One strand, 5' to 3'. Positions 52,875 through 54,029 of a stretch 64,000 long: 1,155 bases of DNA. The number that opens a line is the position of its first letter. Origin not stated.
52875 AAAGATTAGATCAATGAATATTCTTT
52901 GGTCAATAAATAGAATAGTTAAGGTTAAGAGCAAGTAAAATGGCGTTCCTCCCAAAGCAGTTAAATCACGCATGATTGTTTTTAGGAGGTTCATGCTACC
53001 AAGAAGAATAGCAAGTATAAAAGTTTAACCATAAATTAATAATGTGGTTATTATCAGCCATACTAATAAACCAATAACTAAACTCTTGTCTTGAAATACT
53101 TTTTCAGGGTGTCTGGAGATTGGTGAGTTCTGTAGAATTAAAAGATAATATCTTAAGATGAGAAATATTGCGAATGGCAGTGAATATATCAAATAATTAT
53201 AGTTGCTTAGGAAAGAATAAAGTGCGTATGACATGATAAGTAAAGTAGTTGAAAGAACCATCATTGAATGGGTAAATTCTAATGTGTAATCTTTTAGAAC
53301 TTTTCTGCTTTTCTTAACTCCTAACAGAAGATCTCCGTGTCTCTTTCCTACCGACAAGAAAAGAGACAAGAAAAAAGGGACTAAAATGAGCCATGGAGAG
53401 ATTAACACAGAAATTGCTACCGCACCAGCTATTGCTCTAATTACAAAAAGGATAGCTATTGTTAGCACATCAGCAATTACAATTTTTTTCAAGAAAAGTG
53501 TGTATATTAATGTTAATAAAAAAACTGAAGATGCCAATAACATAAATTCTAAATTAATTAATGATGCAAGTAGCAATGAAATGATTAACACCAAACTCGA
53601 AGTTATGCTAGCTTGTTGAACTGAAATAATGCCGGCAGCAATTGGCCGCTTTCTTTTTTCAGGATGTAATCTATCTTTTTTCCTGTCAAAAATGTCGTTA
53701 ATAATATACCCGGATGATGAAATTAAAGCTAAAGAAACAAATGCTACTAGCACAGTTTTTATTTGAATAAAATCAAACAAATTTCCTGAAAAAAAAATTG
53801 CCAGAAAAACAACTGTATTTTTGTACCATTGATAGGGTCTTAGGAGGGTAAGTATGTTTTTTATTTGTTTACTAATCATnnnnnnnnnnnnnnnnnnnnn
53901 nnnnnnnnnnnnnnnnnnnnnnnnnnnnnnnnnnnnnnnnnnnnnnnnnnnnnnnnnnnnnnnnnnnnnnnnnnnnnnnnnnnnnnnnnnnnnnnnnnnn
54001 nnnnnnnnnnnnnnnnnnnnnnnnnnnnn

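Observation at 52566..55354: DPPR-synthase-like UbiA enzyme + PAP2 phosphatase + GT-C transferase: a mycobacterial-type polyprenyl-phospho-pentose donor pathway in an archaeon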

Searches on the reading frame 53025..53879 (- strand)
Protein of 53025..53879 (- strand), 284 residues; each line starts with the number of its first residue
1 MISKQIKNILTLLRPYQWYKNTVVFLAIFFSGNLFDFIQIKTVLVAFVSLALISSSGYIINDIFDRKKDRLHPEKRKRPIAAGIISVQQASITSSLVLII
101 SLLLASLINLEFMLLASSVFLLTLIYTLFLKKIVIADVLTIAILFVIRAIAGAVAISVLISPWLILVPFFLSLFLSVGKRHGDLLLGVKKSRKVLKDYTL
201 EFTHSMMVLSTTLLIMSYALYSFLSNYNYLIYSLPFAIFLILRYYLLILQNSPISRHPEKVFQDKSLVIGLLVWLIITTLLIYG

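Call 3: search_protein_families(library=pfam, proteins=[window:53025-53879:-], max_evalue=0.01)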
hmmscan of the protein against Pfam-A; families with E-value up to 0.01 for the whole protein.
window:53025-53879:- (284 aa): 1 family
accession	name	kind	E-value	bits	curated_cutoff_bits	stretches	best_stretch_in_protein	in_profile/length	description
PF01040.23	UbiA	-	1.8e-32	113.1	34.2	1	32-251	14-236/250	UbiA prenyltransferase family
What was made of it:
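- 53025..53879 (-): UbiA-superfamily polyprenyl-phosphate 5-phosphoribosyltransferase (DPPRS/PPPRS-like), 284 aa. Pfam UbiA 1.8e-32 (call 3).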

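Call 4: search_protein_families(library=ncbifam, proteins=[window:53025-53879:-], max_evalue=0.01)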
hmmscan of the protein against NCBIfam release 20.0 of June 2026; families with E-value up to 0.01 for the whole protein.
window:53025-53879:- (284 aa): 22 families
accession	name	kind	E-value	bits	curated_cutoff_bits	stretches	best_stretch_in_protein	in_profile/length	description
NF008977.0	PRK12324.1-2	equivalog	1e-60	205.6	234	1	7-282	3-287/297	decaprenyl-phosphate phosphoribosyltransferase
NF008978.0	PRK12324.1-4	equivalog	9.4e-54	182.5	207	1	7-283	33-320/322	decaprenyl-phosphate phosphoribosyltransferase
NF006088.0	PRK08238.1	equivalog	3.4e-51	174.4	351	1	4-250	190-440/482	UbiA family prenyltransferase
NF008976.0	PRK12324.1-1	equivalog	2.5e-39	135.5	474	1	8-276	20-297/306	decaprenyl-phosphate phosphoribosyltransferase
NF009523.0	PRK12884.1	equivalog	1.1e-18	67.4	269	1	5-277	3-272/279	prenyltransferase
TIGR01473.1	cyoE_ctaB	equivalog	2.8e-14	53.6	210.3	1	23-167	18-163/281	heme o synthase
NF009522.0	PRK12883.1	equivalog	1.1e-13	51.3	353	1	36-169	32-164/279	geranylgeranylglycerol-phosphate geranylgeranyltransferase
TIGR01474.1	ubiA_proteo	equivalog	2.6e-13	50.1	275.45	1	40-275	40-275/282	4-hydroxybenzoate octaprenyltransferase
NF009521.0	PRK12882.1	equivalog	1.3e-12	47.5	296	1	4-155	3-151/280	geranylgeranylglycerol-phosphate geranylgeranyltransferase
NF035940.1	prenyl_rel_EboC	equivalog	2.7e-10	40.1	250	1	42-168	40-166/292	UbiA-like protein EboC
TIGR01475.1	ubiA_other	subfamily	1.1e-09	38.2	180.8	1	20-276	12-275/282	UbiA-like polyprenyltransferase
NF005742.0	PRK07566.1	equivalog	3.5e-09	36.2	313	1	4-157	26-184/315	chlorophyll synthase ChlG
NF009526.0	PRK12888.1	equivalog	2e-07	30.7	364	1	26-157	40-167/301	4-hydroxybenzoate octaprenyltransferase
NF041584.1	MqnP_SCO4491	exception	2.4e-07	30.8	420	1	25-155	27-153/285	menaquinone biosynthesis prenyltransferase MqnP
TIGR01476.1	chlor_syn_BchG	subfamily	5.5e-07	29.3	212.3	1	9-128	3-124/283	(bacterio)chlorophyll synthase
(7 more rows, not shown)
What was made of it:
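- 53025..53879 (-): NCBIfam DPPRS models score 205.6, 182.5 and 135.5 bits and the HAD-UbiA fusion model PRK08238 174.4 bits, against at most 67 bits for every other UbiA subfamily (call 4).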

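Call 5: search_solved_structures(query=window:53025-53879:-, max_evalue=1, show_alignments=2)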
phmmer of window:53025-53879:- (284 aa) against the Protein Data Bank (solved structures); distinct sequences matched with E-value up to 1: 5.
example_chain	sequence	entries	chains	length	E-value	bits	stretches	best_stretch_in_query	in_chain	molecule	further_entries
8j8j_D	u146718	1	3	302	3.8e-36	128.3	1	7-276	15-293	Decaprenyl-phosphate phosphoribosyltransferase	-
8j8k_A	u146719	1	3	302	3e-27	99.1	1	7-276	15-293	Decaprenyl-phosphate phosphoribosyltransferase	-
6m31_A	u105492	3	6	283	2.9e-06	30.4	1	5-272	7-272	Digeranylgeranylglyceryl phosphate synthase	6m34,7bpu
4tq3_A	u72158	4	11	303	1e-05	28.6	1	9-173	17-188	Prenyltransferase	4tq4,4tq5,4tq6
4od4_A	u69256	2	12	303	4.3e-05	26.5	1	35-157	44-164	4-hydroxybenzoate octaprenyltransferase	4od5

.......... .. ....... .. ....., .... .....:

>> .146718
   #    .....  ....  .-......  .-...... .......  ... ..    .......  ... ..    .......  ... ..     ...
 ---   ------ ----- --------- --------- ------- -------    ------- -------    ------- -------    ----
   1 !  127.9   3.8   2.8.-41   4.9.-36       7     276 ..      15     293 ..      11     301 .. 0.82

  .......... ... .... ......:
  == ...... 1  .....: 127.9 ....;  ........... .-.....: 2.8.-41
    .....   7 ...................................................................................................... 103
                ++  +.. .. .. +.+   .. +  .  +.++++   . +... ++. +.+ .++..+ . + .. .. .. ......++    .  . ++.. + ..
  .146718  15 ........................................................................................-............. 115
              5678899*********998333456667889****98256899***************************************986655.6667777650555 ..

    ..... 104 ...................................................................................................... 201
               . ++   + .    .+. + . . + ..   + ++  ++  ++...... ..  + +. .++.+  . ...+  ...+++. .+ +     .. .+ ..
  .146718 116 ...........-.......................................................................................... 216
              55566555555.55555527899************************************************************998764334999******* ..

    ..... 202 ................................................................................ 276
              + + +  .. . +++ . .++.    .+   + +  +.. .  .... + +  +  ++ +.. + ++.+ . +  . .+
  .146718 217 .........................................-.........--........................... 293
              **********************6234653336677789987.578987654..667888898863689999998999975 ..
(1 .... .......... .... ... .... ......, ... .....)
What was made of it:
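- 53025..53879 (-): PDB Rv3806c 8j8j E=3.8e-36 versus DGGGPS 6m31 E=2.9e-6 (call 5).
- On DPPRS/PPPRS subfamily of the UbiA superfamily (Rv3806c type): PDB Rv3806c 3.8e-36 versus DGGGPS 2.9e-6 (call 5).
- On DGGGP synthase (archaeal membrane-lipid UbiA enzyme): 6m31 matches at E=2.9e-6 (call 5).
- Rv3806c matches at E=3.8e-36 over residues 7-276; DGGGPS matches at 2.9e-6 (call 5). PDB DGGGPS matches at E=2.9e-6 against 3.8e-36 for Rv3806c (call 5).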

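Call 8: find_homologous_proteins(query=window:53025-53879:-, max_evalue=1e-10)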
Query window:53025-53879:- (284 aa): 1187 proteins with E <= 1e-10 among 8000 candidates; the best 120 are listed.
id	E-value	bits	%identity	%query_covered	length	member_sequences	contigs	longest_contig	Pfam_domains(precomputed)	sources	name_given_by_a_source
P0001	7.2e-166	568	100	100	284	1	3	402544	PF01040.24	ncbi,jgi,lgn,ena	-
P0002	6.7e-95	336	58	98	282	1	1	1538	PF01040.24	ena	-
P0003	1.1e-94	335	62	98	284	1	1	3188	PF01040.24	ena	-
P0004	9.4e-94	332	61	96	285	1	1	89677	PF01040.24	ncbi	-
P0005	1.7e-93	331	57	98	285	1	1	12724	PF01040.24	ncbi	-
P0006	2.0e-91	324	57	98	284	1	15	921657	PF01040.24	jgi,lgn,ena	jgi:4-hydroxybenzoate polyprenyltransferase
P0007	2.2e-91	324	60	98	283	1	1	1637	PF01040.24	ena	-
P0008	2.3e-91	324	57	100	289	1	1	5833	PF01040.24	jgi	jgi:4-hydroxybenzoate polyprenyltransferase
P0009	3.3e-91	324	59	97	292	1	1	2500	PF01040.24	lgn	-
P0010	3.7e-91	323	56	98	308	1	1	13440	PF01040.24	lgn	-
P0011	7.3e-91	322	59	98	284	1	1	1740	PF01040.24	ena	-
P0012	8.7e-91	322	59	98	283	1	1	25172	PF01040.24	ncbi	-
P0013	9.0e-91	322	58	98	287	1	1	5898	PF01040.24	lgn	-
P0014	1.5e-90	321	57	100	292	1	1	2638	PF01040.24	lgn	-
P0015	2.3e-90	321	56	98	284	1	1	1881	PF01040.24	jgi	jgi:4-hydroxybenzoate polyprenyltransferase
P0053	5.0e-85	303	54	99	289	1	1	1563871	PF01040.24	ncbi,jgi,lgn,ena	ncbi:MAG: UbiA prenyltransferase family protein [Candidatus Woesearchaeota archaeon]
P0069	7.4e-84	299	55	98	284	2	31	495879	PF01040.24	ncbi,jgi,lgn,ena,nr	ncbi:decaprenyl-phosphate phosphoribosyltransferase [Candidatus Woesearchaeota archaeon]|jgi:4-hydro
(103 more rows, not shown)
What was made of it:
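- On DPPRS/PPPRS subfamily of the UbiA superfamily (Rv3806c type): NCBI nevertheless names several 52-55% identical Woesearchaeota homologs 'decaprenyl-phosphate phosphoribosyltransferase' (call 8).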

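Call 9: find_encoding_contigs(protein=P0001, flank=10000, max_places=3)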
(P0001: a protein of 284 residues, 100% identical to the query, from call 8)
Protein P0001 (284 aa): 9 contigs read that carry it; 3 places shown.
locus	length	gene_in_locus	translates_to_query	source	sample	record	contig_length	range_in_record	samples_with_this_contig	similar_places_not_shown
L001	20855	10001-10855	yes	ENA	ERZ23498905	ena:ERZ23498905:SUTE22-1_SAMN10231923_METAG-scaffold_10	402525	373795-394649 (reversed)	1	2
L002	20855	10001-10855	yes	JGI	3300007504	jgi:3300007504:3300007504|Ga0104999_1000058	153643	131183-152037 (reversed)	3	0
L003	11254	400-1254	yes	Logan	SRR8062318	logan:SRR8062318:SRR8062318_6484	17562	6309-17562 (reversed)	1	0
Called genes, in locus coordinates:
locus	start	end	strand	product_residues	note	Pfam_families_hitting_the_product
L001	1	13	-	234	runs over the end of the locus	PF00483:NTP_transferase, PF01128:IspD (faint), PF12804:NTP_transf_3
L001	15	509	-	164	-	PF13419:HAD_2 (faint), PF00702:Hydrolase (weak), PF13242:Hydrolase_like (weak)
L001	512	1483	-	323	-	PF01933:CofD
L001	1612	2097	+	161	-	-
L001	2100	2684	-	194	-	PF00318:Ribosomal_S2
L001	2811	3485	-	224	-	PF00154:RecA_N, PF06745:ATPase (weak), PF08423:Rad51, PF13481:AAA_25, PF01637:ATPase_2 (weak), PF13479:AAA_24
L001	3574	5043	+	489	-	-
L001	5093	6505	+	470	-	-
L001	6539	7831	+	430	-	PF13506:Glyco_transf_21, PF03142:Chitin_synth_2 (faint), PF00535:Glycos_transf_2, PF10111:Glyco_tranf_2_2, PF13641:Glyco_tranf_2_3, PF13632:Glyco_trans_2_3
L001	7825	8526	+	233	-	-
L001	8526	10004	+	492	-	PF13231:PMT_2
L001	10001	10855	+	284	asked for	PF01040:UbiA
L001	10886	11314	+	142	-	PF01569:PAP2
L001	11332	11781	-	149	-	PF26602:HVO_2718_N, PF01381:HTH_3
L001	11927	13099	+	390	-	PF08442:ATP-grasp_2 (weak), PF24948:Citrate_synth_N, PF16114:Citrate_bind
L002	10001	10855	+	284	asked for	PF01040:UbiA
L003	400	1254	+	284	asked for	PF01040:UbiA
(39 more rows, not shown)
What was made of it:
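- Checked: Its neighbours are archaeal marker genes: RadB, an HVO_2718-type MBF1 and AglB (call 9).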

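Call 15: find_related_loci(query=window:53025-53879:-, collection=genome_contigs, flank=10000)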
Query window:53025-53879:- (284 aa) in genome_contigs; peptide patterns used: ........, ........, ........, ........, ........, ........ (x = any residue, [..] = any of these).
486 stretches matched a pattern; 214 encode a relative of the query (tblastn E <= 1e-3); the best 80 are kept; 80 distinct loci.
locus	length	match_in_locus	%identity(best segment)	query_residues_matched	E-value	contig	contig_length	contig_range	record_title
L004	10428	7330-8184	56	2-283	3e-101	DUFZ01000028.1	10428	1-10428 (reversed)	MAG TPA_asm: Candidatus Woesearchaeota archaeon isolate UBA10194 contig_19672, whole genome shotgun sequence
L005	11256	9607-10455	52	4-283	1e-93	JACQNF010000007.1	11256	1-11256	MAG: Candidatus Woesearchaeota archaeon isolate NC_groundwater_1248_Ag_S-0.1um_45_28 S_p1_S3_coassembly_k141_170117, who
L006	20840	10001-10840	51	7-283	3e-87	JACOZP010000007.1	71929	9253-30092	MAG: Candidatus Woesearchaeota archaeon isolate NC_groundwater_208_Ag_S-0.1um_42_19 S4_GD2017_2_S1_scaffold_171, whole g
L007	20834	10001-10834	48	9-283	5e-77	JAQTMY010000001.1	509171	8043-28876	MAG: Candidatus Nanoarchaeia archaeon isolate STA_51 NODE_13_length_509171_cov_5.401018_Sandtown_A, whole genome shotgun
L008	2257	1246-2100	42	5-283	2e-67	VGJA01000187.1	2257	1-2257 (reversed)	MAG: Candidatus Altiarchaeales archaeon isolate M_DeepCast_200m_m2_220 M_DeepCast_200m_m2_220_Ga0194113_10119422, whole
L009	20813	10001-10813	44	2-269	1e-64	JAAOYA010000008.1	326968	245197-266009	Candidatus Woesearchaeota archaeon isolate DPANNHV_H1.bin.22 k83_1106585, whole genome shotgun sequence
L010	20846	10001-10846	51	6-284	3e-90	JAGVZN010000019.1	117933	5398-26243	Candidatus Woesearchaeota archaeon isolate RIFCSPLOWO2_01_FULL_44_20 rifcsplowo2_01_scaffold_271, whole genome shotgun s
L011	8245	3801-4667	39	5-283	5e-60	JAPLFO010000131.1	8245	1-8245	MAG: Ignavibacteriales bacterium isolate LacPavin_0419_WC90_MAG_51_8 LacPavin_0419_WC90_scaffold_28014, whole genome sho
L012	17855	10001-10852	40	10-283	1e-57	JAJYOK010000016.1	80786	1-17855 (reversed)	MAG: Bacteroidetes bacterium isolate DBS2-5.bin33 NODE_158_length_80786_cov_8.366184, whole genome shotgun sequence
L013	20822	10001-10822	40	8-274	1e-56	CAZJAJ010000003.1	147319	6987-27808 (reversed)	MAG TPA_asm: uncultured Methanosarcinales archaeon isolate SRP334346_co1_96 genome assembly, contig: NODE_147_length_147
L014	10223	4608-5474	39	6-284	6e-56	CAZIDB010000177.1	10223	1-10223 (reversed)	MAG TPA_asm: uncultured Melioribacter sp. isolate binchicken_co20_358 genome assembly, contig: NODE_11918_length_10223_c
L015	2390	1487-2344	39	6-283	7e-56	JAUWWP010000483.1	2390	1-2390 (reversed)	MAG: Deltaproteobacteria bacterium isolate CSMAG_2661 CSMAG_2661_k127_841673_length_2390_cov_15.8475, whole genome shotg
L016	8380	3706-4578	40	12-283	1e-54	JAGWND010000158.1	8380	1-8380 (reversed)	MAG: Bacteroidota bacterium isolate REEB223 contig-150_13413, whole genome shotgun sequence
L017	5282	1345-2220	37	2-283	9e-55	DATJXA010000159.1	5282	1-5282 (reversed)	MAG TPA_asm: Bacteroidota bacterium isolate SMAG_U15114 k141_2383294, whole genome shotgun sequence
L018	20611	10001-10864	38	6-283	4e-54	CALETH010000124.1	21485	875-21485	MAG TPA_asm: uncultured Bacteroidetes bacterium isolate SRR6231172_bin.61_CONCOCT_v1.1_MAG genome assembly, contig: ERZ6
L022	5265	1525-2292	41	1-262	4e-52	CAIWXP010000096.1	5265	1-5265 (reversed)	MAG: Candidatus Diapherotrites archaeon isolate AlinenLipids_bin-4341 genome assembly, contig: bin-4341:096_195, whole g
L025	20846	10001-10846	39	1-283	3e-51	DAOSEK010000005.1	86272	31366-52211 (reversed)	MAG TPA_asm: Candidatus Woesearchaeota archaeon isolate AMR_MDS_1807 NODE_195_length_86272_cov_8.454493, whole genome sh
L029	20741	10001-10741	41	6-244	6e-49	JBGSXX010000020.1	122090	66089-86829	MAG: Pyrinomonadaceae bacterium isolate JTS-RE77 k141_5005610, whole genome shotgun sequence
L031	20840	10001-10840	37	6-276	4e-49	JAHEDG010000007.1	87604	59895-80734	MAG: Candidatus Zixiibacteriota bacterium isolate Ww191 NODE_327_length_87604_cov_4.173508, whole genome shotgun sequenc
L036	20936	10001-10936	35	1-284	2e-47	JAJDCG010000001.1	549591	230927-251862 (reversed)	MAG: Candidatus Levyibacteriota bacterium isolate OFTM197 OFTM197_0, whole genome shotgun sequence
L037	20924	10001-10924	35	4-283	3e-47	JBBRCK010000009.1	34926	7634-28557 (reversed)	MAG: Candidatus Levyibacteriota bacterium isolate Co_metawrap_2398 Cmw_2398_k141_773930_length_34926_cov_22.9949, whole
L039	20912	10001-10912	36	8-283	5e-47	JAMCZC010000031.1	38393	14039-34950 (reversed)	MAG: Patescibacteria group bacterium isolate FK_Sedi_B_Bin.322 NODE_2996_length_38393_cov_39.6772, whole genome shotgun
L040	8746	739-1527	41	6-260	3e-48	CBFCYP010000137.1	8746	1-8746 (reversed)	MAG TPA_asm: uncultured bacterium isolate SRR26215681_binner13_Refined_78 genome assembly, contig: ERZ25073475.8743, who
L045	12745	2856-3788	32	2-283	6e-46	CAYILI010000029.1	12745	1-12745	MAG TPA_asm: uncultured Gammaproteobacteria bacterium isolate ERP119705_co22_367 genome assembly, contig: NODE_3951_leng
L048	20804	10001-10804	38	8-276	3e-45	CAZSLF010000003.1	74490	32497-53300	MAG TPA_asm: uncultured Candidatus Saccharibacteria bacterium isolate SRP286056_co1_598 genome assembly, contig: NODE_29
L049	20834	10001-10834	40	12-283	2e-45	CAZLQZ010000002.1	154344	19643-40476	MAG TPA_asm: uncultured Methanosarcinales archaeon isolate binchicken_co47_193 genome assembly, contig: NODE_37_length_1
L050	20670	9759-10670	36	8-283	4e-45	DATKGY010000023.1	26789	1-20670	MAG TPA_asm: Patescibacteria group bacterium isolate SMAG_U14563 k141_163602, whole genome shotgun sequence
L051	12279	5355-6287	34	2-283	2e-45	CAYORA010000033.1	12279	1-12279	MAG TPA_asm: uncultured Gammaproteobacteria bacterium isolate SRP170004_co1_164 genome assembly, contig: NODE_8297_lengt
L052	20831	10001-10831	36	7-274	4e-45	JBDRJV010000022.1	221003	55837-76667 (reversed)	MAG: Candidatus Omnitrophota bacterium isolate MEGAHIT-group-1.676 k141_9938575, whole genome shotgun sequence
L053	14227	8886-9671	38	7-261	3e-45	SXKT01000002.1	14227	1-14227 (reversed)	MAG: Chloroflexi bacterium isolate F1-120-MAGs121 F1-120__c37537, whole genome shotgun sequence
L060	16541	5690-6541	32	8-282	1e-44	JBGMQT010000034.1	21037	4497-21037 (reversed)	MAG: Acidiferrobacterales bacterium isolate N04_metabat2_bin.86 NODE_717_length_21037_cov_18.601706, whole genome shotgu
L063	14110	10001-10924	33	4-283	2e-44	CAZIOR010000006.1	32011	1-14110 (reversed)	MAG TPA_asm: uncultured Gammaproteobacteria bacterium isolate SRP298887_co1_352 genome assembly, contig: NODE_1116_lengt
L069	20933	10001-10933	35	1-283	5e-44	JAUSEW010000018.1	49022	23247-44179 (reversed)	MAG: Candidatus Levyibacteriota bacterium isolate E14_maxbin.252 E14_k141_1211168, whole genome shotgun sequence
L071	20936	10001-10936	36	1-283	3e-43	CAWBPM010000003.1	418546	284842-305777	MAG: Candidatus Levybacteria bacterium isolate MFD01476.bin.1.72 genome assembly, contig: contig_44256, whole genome sho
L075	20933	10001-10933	32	2-283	1e-43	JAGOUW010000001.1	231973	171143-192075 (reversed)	MAG: Candidatus Levyibacteriota bacterium isolate Gw_Eff_bin_531 Gw_Eff_33_length_231973_cov_10.085716, whole genome sho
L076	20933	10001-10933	34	2-283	5e-46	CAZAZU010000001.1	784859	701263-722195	MAG TPA_asm: uncultured Gammaproteobacteria bacterium isolate SRP178908_co1_328 genome assembly, contig: NODE_1_length_7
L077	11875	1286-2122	35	4-283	4e-43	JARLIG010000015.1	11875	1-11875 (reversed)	MAG: Candidatus Paceibacterota bacterium isolate MAG_BO118 MetaBAT2_Bin_118_Oxic_k141_1841408, whole genome shotgun sequ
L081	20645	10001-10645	40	10-222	6e-43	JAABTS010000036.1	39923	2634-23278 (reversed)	MAG: Desulfobacteraceae bacterium isolate S24.Bin080 Scaffold_34, whole genome shotgun sequence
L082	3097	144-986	35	3-275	5e-43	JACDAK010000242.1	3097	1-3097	MAG: Blastocatellia bacterium isolate MGR_bin254 SD2897-2912_k127_9101167, whole genome shotgun sequence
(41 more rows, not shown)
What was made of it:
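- Checked: The region is syntenic with Woesearchaeota MAGs (call 15).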
